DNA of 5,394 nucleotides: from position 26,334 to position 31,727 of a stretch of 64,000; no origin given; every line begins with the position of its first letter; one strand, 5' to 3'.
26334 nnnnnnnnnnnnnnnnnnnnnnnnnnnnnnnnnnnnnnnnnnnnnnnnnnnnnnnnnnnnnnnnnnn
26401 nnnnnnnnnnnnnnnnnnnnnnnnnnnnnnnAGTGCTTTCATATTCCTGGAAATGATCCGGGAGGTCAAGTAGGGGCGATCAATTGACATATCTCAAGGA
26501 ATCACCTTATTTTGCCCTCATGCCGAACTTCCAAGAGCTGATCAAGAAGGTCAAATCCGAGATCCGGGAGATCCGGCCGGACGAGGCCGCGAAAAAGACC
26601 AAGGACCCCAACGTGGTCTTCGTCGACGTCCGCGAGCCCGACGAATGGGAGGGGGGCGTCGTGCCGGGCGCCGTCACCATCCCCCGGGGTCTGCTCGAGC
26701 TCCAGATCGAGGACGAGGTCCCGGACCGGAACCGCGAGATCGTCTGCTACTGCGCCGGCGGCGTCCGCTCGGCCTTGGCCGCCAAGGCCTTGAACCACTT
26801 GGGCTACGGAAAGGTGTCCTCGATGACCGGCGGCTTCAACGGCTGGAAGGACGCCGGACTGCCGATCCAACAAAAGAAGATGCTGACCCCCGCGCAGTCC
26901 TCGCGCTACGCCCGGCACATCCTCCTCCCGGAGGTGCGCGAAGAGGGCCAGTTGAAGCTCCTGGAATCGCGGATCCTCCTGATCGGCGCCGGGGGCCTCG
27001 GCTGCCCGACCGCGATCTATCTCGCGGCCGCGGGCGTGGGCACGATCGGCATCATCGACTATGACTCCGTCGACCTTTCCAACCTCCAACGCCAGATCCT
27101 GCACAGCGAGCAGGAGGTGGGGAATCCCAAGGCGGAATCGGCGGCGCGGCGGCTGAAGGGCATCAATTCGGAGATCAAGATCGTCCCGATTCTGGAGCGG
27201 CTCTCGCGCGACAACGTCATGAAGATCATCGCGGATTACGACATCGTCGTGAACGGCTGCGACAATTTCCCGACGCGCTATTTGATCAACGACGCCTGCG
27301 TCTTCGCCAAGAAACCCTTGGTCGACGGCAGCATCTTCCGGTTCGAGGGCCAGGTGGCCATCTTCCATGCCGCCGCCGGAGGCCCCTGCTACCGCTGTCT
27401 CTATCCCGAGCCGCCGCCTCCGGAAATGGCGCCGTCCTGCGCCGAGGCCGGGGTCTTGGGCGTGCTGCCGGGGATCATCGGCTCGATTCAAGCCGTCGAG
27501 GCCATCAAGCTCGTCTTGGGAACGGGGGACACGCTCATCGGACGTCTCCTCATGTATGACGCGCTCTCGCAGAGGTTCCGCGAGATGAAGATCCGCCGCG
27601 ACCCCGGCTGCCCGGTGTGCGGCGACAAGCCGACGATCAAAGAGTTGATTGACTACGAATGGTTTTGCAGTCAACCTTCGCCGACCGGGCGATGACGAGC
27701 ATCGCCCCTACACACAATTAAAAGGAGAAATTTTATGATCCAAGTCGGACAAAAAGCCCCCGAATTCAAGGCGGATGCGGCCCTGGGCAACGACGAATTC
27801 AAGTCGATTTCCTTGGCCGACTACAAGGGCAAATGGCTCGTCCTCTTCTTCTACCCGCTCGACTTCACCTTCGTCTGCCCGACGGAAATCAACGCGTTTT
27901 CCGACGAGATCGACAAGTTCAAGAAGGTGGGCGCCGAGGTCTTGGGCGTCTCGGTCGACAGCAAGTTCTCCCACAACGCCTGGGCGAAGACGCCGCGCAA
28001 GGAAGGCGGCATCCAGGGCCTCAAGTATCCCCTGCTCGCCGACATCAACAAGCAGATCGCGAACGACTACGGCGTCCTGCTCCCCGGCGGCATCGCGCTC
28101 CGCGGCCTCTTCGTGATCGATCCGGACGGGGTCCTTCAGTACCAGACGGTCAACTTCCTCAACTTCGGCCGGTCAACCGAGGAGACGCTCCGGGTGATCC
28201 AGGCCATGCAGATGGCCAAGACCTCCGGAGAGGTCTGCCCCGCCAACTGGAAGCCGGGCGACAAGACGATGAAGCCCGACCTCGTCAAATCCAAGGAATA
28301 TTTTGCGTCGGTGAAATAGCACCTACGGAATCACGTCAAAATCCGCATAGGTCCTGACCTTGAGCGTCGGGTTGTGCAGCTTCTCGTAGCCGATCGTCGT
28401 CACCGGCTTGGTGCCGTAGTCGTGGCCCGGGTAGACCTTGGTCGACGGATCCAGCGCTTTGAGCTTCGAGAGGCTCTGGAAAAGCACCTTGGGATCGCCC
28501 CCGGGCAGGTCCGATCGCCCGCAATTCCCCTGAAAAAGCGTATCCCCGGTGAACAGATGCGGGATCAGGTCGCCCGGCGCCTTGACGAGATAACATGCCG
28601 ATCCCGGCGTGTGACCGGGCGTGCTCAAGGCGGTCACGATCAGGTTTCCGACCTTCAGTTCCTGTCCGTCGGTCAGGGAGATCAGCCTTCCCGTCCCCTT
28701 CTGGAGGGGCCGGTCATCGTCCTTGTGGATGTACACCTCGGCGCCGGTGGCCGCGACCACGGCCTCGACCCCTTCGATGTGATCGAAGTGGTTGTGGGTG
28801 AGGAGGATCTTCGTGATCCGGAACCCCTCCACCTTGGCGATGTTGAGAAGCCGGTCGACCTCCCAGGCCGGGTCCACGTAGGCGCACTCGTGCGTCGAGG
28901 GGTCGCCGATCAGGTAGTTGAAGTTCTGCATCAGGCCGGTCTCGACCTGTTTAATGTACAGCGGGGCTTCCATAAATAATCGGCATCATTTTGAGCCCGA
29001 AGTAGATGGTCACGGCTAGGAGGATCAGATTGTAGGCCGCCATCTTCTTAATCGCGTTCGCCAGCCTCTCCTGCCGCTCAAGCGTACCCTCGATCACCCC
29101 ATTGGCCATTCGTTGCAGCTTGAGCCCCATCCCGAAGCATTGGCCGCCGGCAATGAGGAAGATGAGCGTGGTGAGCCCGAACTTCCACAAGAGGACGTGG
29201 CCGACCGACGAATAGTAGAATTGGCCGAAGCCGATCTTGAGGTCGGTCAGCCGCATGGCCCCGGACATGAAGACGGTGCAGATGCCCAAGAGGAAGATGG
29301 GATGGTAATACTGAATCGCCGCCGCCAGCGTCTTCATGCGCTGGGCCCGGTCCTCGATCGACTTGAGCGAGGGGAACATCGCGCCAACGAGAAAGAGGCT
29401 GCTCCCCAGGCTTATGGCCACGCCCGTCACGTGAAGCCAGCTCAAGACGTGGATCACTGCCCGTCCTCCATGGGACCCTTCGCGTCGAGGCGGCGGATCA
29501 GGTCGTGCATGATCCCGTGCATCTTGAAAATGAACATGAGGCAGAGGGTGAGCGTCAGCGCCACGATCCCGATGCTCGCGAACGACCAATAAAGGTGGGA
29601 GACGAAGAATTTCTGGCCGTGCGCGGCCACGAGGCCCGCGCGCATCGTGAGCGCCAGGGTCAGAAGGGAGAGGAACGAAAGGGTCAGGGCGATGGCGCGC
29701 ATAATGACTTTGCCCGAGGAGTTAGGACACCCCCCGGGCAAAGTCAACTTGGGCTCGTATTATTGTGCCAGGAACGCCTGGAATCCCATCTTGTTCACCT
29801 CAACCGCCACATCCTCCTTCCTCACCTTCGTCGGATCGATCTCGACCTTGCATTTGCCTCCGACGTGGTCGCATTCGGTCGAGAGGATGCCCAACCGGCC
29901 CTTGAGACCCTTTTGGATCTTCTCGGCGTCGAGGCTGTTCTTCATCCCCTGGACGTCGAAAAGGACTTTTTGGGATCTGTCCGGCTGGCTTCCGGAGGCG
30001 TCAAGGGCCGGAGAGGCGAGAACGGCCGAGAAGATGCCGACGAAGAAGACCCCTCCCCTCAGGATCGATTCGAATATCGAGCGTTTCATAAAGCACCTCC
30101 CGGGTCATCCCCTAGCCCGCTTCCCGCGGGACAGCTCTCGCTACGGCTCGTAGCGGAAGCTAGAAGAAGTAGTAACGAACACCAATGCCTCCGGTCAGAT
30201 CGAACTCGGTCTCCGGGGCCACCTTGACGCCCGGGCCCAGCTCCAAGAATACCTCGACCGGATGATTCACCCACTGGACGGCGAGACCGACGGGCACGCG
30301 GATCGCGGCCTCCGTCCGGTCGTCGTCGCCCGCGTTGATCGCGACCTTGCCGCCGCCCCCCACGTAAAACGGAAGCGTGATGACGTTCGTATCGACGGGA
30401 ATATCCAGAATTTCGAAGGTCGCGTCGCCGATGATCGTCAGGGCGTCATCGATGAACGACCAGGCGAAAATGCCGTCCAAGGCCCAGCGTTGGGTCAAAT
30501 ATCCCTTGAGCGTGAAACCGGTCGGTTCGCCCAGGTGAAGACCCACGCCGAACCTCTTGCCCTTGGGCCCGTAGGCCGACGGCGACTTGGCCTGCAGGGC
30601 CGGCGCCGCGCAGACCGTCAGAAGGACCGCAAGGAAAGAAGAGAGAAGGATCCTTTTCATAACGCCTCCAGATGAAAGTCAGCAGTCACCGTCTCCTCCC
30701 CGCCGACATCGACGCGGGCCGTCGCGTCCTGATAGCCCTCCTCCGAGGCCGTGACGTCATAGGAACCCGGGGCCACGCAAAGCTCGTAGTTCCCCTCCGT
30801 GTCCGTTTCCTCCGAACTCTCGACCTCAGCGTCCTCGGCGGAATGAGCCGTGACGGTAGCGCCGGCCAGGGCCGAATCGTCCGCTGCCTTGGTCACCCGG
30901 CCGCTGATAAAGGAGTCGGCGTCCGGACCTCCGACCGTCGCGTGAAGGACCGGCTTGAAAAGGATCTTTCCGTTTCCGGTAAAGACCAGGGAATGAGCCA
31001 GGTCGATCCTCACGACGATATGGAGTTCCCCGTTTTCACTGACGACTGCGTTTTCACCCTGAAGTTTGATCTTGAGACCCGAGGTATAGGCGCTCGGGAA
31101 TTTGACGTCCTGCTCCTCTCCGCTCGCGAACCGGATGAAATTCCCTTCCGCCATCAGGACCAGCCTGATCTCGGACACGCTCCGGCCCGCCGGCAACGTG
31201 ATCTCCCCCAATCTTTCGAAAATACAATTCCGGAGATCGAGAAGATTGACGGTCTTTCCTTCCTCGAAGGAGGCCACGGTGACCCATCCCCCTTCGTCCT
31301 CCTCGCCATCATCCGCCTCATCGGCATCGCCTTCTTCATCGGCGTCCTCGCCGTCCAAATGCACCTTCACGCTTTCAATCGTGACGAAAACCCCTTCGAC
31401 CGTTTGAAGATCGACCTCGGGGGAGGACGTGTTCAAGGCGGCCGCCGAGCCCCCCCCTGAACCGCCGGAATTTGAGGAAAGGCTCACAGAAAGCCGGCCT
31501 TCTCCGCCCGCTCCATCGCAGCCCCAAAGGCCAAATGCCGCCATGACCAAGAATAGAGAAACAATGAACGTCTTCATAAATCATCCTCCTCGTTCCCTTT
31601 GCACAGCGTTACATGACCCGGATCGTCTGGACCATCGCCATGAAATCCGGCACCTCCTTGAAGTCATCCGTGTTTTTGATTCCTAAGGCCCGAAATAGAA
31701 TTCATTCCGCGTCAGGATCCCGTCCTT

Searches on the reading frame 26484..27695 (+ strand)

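Call 7: search_protein_families(library=pfam, proteins=[window:26484-27695:+], max_evalue=0.01)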
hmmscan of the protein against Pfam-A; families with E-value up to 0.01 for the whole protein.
window:26484-27695:+ (403 aa): 4 families
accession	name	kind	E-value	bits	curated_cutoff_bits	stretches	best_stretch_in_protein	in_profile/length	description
PF00899.27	ThiF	-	2.1e-85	286.1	28.1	1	142-378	1-238/238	ThiF family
PF00581.25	Rhodanese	-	4.1e-21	75.8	22.2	1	32-123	2-101/102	Rhodanese-like domain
PF03721.20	UDPG_MGDP_dh_N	-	0.005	16.9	27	0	163-207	2-45/187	UDP-glucose/GDP-mannose dehydrogenase family, NAD binding domain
PF03435.24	Sacchrp_dh_NADP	-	0.0061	17.3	25.1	0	164-284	1-100/129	Saccharopine dehydrogenase NADP binding domain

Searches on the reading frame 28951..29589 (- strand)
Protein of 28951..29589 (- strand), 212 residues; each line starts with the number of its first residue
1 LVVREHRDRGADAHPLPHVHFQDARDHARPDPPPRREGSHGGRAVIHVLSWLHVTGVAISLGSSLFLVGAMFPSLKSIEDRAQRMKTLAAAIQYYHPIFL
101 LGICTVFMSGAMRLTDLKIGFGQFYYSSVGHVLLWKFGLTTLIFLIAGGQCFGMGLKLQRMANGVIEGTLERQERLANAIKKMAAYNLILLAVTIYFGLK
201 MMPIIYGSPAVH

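Call 23: search_protein_families(library=pfam, proteins=[window:28951-29589:-], max_evalue=0.01)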
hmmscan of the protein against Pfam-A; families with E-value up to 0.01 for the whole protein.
window:28951-29589:- (212 aa): 1 family
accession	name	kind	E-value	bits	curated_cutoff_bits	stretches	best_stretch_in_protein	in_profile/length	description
PF05425.18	CopD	-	0.002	18.9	32.1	1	90-195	2-99/105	Copper resistance protein D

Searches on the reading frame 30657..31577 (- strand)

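Call 7: search_protein_families(library=pfam, proteins=[window:30657-31577:-], max_evalue=0.01)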
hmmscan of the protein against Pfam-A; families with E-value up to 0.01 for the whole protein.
window:30657-31577:- (306 aa): 5 families
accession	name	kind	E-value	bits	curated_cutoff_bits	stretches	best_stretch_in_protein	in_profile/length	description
PF14321.11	DUF4382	-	1e-21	78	25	1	58-209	14-136/136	Domain of unknown function (DUF4382)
PF13620.12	CarboxypepD_reg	-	6.4e-16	58.9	32.3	1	224-304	2-82/82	Carboxypeptidase regulatory-like domain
PF13715.12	CarbopepD_reg_2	-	7.6e-08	32.7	32.2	1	224-303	1-76/88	CarboxypepD_reg-like domain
PF08308.17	PEGA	-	1.9e-05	24.9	20.8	1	266-304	29-68/71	PEGA domain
PF17802.7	SpaA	-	0.0059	17.2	23.1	0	232-292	11-77/91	Prealbumin-like fold domain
